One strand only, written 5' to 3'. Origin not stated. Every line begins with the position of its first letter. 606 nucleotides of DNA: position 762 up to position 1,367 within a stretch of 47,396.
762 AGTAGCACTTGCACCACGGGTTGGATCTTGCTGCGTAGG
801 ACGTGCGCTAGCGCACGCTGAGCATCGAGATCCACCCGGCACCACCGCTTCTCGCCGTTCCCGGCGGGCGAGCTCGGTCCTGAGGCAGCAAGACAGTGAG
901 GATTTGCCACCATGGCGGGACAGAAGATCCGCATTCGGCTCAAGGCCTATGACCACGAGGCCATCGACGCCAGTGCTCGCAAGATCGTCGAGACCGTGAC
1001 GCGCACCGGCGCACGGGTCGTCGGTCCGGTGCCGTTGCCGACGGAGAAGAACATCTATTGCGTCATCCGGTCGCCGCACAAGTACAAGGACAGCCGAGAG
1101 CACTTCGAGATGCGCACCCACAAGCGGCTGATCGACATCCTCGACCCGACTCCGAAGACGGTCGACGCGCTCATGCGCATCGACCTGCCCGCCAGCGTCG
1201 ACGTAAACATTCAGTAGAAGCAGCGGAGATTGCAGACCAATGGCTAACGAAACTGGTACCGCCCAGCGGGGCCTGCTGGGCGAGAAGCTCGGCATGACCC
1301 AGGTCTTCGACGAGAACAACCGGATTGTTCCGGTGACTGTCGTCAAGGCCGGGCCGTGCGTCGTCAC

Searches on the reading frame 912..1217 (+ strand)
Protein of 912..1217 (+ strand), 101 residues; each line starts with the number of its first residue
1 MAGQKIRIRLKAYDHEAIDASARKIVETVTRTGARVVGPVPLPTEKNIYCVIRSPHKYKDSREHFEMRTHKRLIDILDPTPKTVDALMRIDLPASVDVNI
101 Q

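Call 28: list_cluster_members(proteins=[window:912-1217:+, window:3857-4138:+, window:14071-14292:+, window:16149-17174:+, window:26917-28248:+, window:40334-42178:+, window:33413-34762:+, window:37770-39335:-])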
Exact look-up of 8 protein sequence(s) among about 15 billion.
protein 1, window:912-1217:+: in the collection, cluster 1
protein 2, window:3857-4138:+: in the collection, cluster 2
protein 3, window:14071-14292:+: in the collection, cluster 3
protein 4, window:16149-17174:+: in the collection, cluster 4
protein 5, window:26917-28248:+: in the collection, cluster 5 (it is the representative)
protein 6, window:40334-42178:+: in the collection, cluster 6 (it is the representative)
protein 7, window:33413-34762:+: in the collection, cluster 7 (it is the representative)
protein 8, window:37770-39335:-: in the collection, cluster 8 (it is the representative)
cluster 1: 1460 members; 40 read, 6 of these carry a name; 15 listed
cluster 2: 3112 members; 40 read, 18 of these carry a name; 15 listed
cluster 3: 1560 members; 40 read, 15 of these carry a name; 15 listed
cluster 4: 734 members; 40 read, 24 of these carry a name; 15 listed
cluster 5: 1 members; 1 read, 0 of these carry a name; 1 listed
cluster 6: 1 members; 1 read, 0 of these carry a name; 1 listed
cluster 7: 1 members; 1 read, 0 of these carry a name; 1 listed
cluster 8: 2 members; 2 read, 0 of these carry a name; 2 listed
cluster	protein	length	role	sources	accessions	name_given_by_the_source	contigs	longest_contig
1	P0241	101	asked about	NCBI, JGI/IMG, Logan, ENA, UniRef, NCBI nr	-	-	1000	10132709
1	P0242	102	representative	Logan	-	-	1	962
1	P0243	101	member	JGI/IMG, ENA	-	small subunit ribosomal protein S10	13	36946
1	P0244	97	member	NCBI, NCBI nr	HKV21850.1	MAG TPA: 30S ribosomal protein S10, partial [Mycobacterium sp.] | 30S ribosomal protein S10 [Mycobacterium sp.]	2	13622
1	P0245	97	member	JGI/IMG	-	small subunit ribosomal protein S10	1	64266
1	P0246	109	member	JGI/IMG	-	small subunit ribosomal protein S10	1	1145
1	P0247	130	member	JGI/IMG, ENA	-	small subunit ribosomal protein S10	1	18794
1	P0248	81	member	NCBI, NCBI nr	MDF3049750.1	MAG: rpsJ, partial [Pseudonocardia sp.] | rpsJ [Pseudonocardia sp.]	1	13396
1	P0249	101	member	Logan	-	-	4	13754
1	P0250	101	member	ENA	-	-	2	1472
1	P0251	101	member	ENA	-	-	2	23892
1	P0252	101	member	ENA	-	-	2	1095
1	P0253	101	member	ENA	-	-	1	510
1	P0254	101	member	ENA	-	-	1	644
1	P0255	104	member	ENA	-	-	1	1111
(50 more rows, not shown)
